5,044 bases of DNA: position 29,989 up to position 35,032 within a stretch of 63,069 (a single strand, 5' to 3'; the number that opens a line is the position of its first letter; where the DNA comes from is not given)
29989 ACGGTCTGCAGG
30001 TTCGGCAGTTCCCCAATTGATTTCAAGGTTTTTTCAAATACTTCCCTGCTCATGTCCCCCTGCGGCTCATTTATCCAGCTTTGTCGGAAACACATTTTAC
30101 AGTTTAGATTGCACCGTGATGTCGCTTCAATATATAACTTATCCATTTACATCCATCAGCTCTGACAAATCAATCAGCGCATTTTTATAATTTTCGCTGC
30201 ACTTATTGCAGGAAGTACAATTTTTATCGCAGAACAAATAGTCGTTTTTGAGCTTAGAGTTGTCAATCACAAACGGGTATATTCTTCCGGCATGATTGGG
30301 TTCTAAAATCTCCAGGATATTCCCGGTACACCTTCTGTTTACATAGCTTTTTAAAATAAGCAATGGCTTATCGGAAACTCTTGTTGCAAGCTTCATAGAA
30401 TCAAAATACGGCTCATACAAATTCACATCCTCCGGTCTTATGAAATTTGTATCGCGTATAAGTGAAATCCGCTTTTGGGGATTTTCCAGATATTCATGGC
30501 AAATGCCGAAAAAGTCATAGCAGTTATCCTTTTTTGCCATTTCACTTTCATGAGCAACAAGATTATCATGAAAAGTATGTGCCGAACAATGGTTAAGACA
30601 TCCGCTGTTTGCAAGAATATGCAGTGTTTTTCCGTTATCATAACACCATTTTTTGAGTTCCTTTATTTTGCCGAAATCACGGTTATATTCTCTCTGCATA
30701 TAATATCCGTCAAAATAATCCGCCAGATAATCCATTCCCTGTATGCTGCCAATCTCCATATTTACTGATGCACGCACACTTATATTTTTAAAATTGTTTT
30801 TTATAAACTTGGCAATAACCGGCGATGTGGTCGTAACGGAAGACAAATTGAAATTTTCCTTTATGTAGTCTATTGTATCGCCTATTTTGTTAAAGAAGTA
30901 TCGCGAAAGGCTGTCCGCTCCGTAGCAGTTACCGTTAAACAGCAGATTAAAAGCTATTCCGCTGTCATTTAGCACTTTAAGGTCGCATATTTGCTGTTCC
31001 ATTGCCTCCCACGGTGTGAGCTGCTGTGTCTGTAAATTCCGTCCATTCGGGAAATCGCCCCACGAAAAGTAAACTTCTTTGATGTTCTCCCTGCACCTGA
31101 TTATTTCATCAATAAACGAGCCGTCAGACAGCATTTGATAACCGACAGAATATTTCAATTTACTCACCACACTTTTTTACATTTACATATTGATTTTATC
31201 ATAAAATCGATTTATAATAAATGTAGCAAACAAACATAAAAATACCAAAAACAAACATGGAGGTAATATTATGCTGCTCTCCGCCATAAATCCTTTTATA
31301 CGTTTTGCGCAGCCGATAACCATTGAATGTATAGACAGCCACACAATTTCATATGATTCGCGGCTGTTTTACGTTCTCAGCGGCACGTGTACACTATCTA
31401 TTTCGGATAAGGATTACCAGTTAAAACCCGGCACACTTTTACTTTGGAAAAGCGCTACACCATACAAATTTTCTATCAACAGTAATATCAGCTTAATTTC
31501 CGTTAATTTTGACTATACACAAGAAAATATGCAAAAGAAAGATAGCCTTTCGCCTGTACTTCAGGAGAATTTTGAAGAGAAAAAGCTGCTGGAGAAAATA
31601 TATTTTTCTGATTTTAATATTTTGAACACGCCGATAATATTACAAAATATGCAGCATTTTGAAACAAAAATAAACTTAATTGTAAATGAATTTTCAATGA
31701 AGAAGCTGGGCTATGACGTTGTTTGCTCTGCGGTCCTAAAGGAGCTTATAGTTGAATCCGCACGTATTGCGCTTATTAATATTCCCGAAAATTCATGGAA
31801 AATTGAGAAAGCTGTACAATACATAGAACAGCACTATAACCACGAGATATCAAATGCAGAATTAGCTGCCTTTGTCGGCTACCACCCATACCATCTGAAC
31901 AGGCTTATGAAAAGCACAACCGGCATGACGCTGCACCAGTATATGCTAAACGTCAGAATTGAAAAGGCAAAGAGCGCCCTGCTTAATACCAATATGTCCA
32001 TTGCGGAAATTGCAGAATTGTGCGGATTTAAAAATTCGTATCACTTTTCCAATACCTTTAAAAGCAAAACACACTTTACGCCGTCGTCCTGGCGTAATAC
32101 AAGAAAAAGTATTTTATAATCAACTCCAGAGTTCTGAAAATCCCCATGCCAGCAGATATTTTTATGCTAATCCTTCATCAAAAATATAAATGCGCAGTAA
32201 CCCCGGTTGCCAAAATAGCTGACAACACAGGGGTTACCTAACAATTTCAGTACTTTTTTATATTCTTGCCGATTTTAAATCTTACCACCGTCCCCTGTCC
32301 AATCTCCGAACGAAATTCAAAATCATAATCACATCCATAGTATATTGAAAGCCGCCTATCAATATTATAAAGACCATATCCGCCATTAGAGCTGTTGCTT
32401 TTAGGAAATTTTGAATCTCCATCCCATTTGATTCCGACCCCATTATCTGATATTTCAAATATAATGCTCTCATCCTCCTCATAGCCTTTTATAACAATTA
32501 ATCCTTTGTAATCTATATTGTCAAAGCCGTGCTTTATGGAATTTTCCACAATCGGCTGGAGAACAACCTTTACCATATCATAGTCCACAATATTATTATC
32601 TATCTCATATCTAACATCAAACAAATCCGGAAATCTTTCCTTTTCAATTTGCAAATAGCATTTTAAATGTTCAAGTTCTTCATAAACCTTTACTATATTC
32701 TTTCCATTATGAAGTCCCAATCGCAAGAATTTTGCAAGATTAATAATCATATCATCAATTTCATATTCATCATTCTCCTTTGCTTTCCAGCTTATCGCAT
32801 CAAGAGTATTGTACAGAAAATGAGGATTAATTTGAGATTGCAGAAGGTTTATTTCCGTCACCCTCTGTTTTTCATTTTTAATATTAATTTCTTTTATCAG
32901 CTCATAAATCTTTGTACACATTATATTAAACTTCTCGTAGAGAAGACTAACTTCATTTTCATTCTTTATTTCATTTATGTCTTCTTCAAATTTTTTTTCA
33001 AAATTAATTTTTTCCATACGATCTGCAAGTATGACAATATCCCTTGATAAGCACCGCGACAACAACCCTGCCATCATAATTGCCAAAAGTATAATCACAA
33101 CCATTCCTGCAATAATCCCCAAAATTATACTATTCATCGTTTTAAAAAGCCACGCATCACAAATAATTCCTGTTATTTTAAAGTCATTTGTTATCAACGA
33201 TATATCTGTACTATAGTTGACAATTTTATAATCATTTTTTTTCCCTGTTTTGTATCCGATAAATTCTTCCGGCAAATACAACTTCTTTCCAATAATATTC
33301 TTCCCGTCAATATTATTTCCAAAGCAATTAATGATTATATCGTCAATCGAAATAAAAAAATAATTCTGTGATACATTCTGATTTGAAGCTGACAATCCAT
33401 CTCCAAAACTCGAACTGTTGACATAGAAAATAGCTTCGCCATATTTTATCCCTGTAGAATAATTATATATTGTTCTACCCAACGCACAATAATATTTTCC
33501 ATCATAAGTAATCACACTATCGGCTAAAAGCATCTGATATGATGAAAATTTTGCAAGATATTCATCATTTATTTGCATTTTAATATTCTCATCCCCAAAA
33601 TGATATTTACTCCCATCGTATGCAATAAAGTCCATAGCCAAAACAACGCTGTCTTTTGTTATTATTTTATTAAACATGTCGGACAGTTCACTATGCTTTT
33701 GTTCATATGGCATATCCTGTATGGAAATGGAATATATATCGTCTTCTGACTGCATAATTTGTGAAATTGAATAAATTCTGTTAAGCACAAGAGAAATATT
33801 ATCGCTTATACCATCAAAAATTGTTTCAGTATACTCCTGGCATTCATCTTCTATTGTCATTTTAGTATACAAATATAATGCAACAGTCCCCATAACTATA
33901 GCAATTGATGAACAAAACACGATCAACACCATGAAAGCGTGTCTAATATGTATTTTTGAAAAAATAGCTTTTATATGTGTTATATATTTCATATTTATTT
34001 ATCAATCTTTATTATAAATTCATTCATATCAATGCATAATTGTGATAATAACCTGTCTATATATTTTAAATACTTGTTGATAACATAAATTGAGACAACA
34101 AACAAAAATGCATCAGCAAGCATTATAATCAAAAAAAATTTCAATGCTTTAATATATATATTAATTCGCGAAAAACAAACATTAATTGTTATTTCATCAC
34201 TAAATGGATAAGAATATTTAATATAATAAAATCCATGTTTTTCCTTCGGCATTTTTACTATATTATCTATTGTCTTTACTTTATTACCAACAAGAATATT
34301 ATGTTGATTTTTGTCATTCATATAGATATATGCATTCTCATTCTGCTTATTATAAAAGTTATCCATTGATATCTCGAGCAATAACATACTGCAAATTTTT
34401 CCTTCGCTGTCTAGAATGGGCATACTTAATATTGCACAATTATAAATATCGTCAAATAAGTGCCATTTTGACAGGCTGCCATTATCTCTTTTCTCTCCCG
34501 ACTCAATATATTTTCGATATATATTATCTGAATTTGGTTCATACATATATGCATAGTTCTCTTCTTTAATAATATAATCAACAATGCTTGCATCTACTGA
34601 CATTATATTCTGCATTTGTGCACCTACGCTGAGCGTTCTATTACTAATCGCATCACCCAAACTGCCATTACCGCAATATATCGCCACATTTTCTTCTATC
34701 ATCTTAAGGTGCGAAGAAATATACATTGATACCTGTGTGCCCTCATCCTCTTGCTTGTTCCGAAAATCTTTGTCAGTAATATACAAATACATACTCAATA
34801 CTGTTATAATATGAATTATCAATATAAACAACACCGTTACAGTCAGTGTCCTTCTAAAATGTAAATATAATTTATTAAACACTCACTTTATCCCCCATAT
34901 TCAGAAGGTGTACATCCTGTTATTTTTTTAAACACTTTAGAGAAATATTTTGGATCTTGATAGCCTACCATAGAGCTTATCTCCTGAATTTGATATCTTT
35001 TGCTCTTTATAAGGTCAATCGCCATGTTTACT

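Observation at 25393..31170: Three QueG/RdhA-like Fe-S reductase paralogues, a radical-SAM/SPASM enzyme, a cupin and a YgjV-type membrane protein wired into a glycan-uptake operon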

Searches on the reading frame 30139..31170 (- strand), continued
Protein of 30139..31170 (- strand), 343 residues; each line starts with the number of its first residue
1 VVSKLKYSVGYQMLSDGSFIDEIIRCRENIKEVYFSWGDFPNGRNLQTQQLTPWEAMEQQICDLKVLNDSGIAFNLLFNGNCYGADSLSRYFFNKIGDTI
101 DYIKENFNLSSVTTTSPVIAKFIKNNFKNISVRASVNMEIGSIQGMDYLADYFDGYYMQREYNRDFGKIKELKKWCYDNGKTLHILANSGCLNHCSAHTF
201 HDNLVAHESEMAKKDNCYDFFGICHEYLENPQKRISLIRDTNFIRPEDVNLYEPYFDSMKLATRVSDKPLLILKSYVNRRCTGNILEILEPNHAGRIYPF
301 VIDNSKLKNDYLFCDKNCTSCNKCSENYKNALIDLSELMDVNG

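Call 70: search_protein_representatives(alignment_id=A4)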
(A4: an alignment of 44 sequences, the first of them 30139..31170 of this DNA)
Query: 44 sequences, 339 profile positions. Proteins with E-value up to 0.001 (for the whole library): 1486; up to 1e-10: 931; up to 1e-30: 173. The best 150 are listed.
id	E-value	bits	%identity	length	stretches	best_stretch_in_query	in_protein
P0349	3.9e-137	473.3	-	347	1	1-336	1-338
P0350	6.7e-120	416.6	-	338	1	2-332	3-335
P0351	2.8e-117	407.9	-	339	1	1-337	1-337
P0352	2.3e-115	401.7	-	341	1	1-335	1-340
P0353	5.4e-109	380.7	-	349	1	1-332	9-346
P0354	8.3e-109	380.1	-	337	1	1-324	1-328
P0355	5.2e-108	377.5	-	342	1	1-332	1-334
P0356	2.2e-103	362.3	-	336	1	1-337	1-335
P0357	2.8e-103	361.9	-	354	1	1-336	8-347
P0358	1.4e-101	356.4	-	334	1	1-337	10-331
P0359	1.8e-99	349.4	-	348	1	1-334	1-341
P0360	1.6e-97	343.0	-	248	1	1-249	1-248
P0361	2.1e-96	339.3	-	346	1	1-334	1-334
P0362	5.3e-93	328.2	-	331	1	2-330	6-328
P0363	7.5e-93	327.7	-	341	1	2-333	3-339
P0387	8.5e-78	278.2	-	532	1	1-308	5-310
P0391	1.3e-75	271.0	-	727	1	163-336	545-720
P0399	2.3e-70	253.7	-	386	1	2-332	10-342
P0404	8.3e-68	245.3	-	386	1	2-333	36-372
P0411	2.1e-64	234.1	-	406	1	4-263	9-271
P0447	6.0e-49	183.3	-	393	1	1-179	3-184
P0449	1.7e-47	178.5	-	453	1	2-216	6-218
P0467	2.1e-40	155.2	-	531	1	1-334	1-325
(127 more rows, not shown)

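Call 71: search_protein_families(library=pfam, proteins=[P0387, P0391, P0467, P0449, P0411, P0447, P0399, P0404], max_evalue=0.001)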
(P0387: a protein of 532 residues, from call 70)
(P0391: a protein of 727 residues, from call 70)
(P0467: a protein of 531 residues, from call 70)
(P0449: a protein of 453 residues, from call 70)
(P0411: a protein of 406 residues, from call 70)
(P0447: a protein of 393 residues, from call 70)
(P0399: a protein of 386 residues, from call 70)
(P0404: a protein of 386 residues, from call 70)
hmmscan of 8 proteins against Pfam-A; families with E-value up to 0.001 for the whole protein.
P0387 (532 aa): 0 families

P0391 (727 aa): 2 families
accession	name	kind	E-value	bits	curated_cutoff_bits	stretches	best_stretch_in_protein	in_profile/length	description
PF02163.28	Peptidase_M50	-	2.1e-05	24.4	27.2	1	210-311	6-127/221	Peptidase family M50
PF13533.13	Biotin_lipoyl_2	-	0.00041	20.5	29.8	1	473-499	5-31/32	Biotin-lipoyl like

P0467 (531 aa): 17 families
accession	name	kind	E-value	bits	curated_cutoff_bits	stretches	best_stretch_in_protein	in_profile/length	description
PF07719.23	TPR_2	-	4.2e-15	55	27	1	459-491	2-34/34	Tetratricopeptide repeat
PF13181.12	TPR_8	-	4.8e-14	51.7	25.7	0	459-491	2-34/34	Tetratricopeptide repeat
PF14559.12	TPR_19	-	4.8e-13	49.7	25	0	472-511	5-44/68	Tetratricopeptide repeat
PF13428.12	TPR_14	-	6e-11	42.3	23.5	0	393-431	4-42/44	Tetratricopeptide repeat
PF13424.12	TPR_12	-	1.3e-09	38.5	30.1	1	356-420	3-75/77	Tetratricopeptide repeat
PF00515.34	TPR_1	-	2.5e-09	37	27.8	0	460-491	3-34/34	Tetratricopeptide repeat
PF13432.12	TPR_16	-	9e-09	36.1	32.7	0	398-452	5-59/65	Tetratricopeptide repeat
PF23914.1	TPR_CcmH_CycH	-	1.6e-07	31.7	42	1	380-491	40-154/158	Cytochrome c-type biogenesis protein H TPR domain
PF13431.12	TPR_17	-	9.2e-07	29.1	24.4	0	481-511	2-32/34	Tetratricopeptide repeat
PF13176.12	TPR_7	-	3.6e-06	27.1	27.9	0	462-490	3-33/36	Tetratricopeptide repeat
PF01136.24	Peptidase_U32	-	1.1e-05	25.3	22.4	1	87-172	3-86/233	Peptidase family U32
PF13414.12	TPR_11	-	1.3e-05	25.2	26.8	0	341-370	13-42/42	TPR repeat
PF25063.1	ARM_TT21_C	-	1.9e-05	25.1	35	0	440-508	111-180/209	Tetratricopeptide repeat protein 21 C-terminal ARM domain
PF12895.13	ANAPC3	-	2.9e-05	24.7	27.2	0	443-506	8-70/82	Anaphase-promoting complex, cyclosome, subunit 3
PF13174.12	TPR_6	-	5.1e-05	24.1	26.3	0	463-483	5-25/33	Tetratricopeptide repeat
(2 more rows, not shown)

P0449 (453 aa): 2 families
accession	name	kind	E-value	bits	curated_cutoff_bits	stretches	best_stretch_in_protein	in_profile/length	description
PF16326.10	ABC_tran_CTD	-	1.2e-06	29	32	1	388-451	4-67/69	ABC transporter C-terminal domain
PF00005.33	ABC_tran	-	8.8e-06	26.8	25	1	206-293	65-137/137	ABC transporter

P0411 (406 aa): 0 families

P0447 (393 aa): 1 family
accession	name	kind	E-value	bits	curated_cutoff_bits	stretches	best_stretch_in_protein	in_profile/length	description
PF01136.24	Peptidase_U32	-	0.0002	21.1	22.4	1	99-155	5-59/233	Peptidase family U32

P0399 (386 aa): 0 families

P0404 (386 aa): 0 families

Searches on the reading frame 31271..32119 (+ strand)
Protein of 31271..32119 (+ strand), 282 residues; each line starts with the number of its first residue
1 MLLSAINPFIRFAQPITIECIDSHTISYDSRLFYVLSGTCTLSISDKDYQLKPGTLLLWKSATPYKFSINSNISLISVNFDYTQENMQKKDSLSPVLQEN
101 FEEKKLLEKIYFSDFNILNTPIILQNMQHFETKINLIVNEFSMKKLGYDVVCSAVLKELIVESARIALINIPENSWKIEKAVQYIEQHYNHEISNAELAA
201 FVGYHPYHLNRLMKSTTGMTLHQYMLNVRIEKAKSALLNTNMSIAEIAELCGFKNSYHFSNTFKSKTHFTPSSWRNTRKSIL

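Call 4: search_protein_families(library=pfam, proteins=[window:31271-32119:+], max_evalue=0.1)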
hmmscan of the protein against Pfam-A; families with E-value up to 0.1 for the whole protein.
window:31271-32119:+ (282 aa): 9 families
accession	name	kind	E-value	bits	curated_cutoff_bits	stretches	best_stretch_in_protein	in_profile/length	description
PF12833.13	HTH_18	-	1.7e-22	79.9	33.6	1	198-276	1-79/80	Helix-turn-helix domain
PF00165.29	HTH_AraC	-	1.3e-20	73.5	26.6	2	239-276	6-42/42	Bacterial regulatory helix-turn-helix proteins, AraC family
PF07883.17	Cupin_2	-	2.5e-06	27.5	27.2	1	29-71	19-60/70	Cupin domain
PF02311.25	AraC_binding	-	0.00064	19.9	21.1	1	32-80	26-76/135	AraC-like ligand binding domain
PF14525.12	AraC_binding_2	-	0.002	18.3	27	1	34-98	60-127/173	AraC-binding-like domain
PF13936.12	HTH_38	-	0.0055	16.8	27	0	236-254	15-33/44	Helix-turn-helix domain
PF21621.3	MPI_cupin_dom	-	0.037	14.4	27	1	32-78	32-77/79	Mannose-6-phosphate isomerase, cupin domain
PF04539.22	Sigma70_r3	-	0.042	14.4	25.3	0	175-217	3-45/78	Sigma-70 region 3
PF12852.13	Cupin_6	-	0.048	13.9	26.7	0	30-71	35-78/183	Cupin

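Call 5: search_protein_families(library=ncbifam, proteins=[window:31271-32119:+], max_evalue=0.1)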
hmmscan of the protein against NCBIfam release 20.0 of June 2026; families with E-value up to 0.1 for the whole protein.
window:31271-32119:+ (282 aa): 33 families (the best 25 are shown)
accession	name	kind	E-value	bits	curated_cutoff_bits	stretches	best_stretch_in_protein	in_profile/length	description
NF047455.1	TF_Staph_AryK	equivalog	4.1e-25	88.1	850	1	29-279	22-260/759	transcriptional regulator AryK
NF007860.0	PRK10572.1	equivalog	6.3e-19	67.9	208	1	125-279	131-286/292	arabinose operon transcriptional regulator AraC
NF047788.1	TransRegPocR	equivalog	1.3e-18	67.3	500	1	134-279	152-292/296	transcriptional regulator PocR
NF010028.0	PRK13503.1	equivalog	3.8e-18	65.9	288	1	44-280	50-275/278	HTH-type transcriptional activator RhaS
TIGR04094.1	adjacent_YSIRK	equivalog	1.1e-15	57.5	200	1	169-274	278-382/383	YSIRK-targeted surface antigen transcriptional regulator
NF049932.1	TranspRegBtr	equivalog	1.6e-15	56.7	900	1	31-280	32-268/531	bacillibactin transport transcriptional regulator Btr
NF007243.0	PRK09685.1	equivalog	3.2e-15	56.3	199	2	174-277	196-301/303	transcriptional regulator FeaR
NF052371.1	TransRegGbdRPseu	equivalog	3e-14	52.8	480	1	163-278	211-327/365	choline metabolism transcriptional regulator GbdR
NF006902.0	PRK09393.1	equivalog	3.5e-14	52.7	425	1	174-277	218-321/327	transcriptional regulator FtrA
NF010025.2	PRK13500.1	equivalog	1.1e-12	48.1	525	1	209-279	209-279/282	HTH-type transcriptional activator RhaR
NF007693.0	PRK10371.1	equivalog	1.1e-12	47.8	253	1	177-277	199-299/309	transcriptional regulator MelR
NF010027.0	PRK13502.1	equivalog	1.3e-12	47.8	384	1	210-276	210-276/282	HTH-type transcriptional activator RhaR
NF010026.0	PRK13501.1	equivalog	2.5e-12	46.6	363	1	208-276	208-276/290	HTH-type transcriptional activator RhaR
NF007584.0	PRK10219.1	equivalog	3.5e-12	46.6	174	1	178-277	7-106/107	superoxide response transcriptional regulator SoxS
NF012228.1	RobA_TF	equivalog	1.9e-11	44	380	1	179-278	6-105/286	MDR efflux pump AcrAB transcriptional activator RobA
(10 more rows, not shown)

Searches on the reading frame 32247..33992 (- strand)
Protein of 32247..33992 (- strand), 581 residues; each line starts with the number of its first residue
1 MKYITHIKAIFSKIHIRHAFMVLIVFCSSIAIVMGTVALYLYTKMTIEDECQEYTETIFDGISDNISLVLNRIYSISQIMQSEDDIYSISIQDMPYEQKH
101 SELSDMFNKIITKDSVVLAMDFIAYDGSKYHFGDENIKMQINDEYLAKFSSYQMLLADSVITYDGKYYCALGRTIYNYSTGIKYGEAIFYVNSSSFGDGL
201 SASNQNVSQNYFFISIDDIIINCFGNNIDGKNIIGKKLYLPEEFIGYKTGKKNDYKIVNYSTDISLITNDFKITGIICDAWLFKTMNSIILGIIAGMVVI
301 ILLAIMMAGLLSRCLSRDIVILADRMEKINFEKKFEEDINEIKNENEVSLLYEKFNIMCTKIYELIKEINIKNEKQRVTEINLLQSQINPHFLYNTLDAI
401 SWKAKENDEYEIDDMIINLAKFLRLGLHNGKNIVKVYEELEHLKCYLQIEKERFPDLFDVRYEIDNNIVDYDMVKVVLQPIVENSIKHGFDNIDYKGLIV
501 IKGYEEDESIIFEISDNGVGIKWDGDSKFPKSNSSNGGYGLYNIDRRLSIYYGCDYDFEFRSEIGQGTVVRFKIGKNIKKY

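Call 6: search_protein_families(library=pfam, proteins=[window:32247-33992:-], max_evalue=0.001)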
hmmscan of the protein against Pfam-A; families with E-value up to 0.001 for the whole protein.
window:32247-33992:- (581 aa): 2 families
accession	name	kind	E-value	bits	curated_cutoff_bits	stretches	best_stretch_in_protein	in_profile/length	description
PF06580.19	His_kinase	-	1.3e-25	89.8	25.2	1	380-456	2-79/81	Histidine kinase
PF02518.31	HATPase_c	-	6.2e-08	33.5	26.4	1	471-574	3-107/111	Histidine kinase-, DNA gyrase B-, and HSP90-like ATPase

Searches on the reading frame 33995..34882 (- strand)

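Call 6: search_protein_families(library=pfam, proteins=[window:33995-34882:-], max_evalue=0.001)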
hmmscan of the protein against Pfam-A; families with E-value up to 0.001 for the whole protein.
window:33995-34882:- (295 aa): 0 families

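Call 51: search_protein_families(library=pfam, proteins=[window:33995-34882:-], max_evalue=0.01)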
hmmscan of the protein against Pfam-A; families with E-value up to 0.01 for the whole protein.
window:33995-34882:- (295 aa): 1 family
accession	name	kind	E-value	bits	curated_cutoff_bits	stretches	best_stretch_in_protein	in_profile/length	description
PF13858.11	DUF4199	-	0.0075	17.2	32.3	0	6-53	60-109/165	Protein of unknown function (DUF4199)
